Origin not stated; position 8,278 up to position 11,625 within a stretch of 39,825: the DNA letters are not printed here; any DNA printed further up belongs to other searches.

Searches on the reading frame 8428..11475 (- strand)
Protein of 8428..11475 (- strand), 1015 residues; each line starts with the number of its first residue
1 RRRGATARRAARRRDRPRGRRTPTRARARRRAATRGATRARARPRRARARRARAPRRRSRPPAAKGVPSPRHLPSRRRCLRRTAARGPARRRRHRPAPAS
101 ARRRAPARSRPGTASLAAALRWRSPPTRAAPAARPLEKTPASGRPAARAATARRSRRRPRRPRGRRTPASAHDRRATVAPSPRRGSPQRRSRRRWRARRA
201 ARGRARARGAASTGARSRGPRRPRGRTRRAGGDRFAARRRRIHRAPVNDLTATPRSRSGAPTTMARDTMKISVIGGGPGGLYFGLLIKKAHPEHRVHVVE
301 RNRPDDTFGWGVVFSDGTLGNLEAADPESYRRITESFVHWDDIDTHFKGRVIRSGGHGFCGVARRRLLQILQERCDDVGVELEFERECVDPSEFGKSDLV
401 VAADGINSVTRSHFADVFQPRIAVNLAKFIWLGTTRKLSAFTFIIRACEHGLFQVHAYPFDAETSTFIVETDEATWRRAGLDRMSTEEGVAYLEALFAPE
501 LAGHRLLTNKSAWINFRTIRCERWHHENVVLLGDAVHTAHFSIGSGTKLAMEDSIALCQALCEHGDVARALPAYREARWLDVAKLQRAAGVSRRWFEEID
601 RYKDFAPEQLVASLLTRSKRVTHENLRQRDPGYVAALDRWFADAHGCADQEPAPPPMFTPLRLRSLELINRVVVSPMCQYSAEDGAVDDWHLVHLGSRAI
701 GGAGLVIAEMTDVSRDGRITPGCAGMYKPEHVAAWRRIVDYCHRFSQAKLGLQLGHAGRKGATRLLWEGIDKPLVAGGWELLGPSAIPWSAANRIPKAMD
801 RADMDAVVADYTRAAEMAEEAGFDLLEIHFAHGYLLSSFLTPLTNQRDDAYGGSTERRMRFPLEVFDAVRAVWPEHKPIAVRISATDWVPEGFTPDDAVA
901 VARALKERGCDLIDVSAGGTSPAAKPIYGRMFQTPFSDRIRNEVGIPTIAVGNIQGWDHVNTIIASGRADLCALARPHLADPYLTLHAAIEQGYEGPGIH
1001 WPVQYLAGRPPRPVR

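Call 100: search_protein_families(library=pfam, proteins=[window:8428-11475:-], max_evalue=0.0001)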
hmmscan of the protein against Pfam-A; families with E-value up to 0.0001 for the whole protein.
window:8428-11475:- (1015 aa): 2 families
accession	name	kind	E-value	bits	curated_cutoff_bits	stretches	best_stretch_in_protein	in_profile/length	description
PF00724.26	Oxidored_FMN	-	1.4e-66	225.6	27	1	657-988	2-335/342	NADH:flavin oxidoreductase / NADH oxidase family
PF01494.25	FAD_binding_3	-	7.2e-15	55.5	22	1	270-564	3-321/349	FAD binding domain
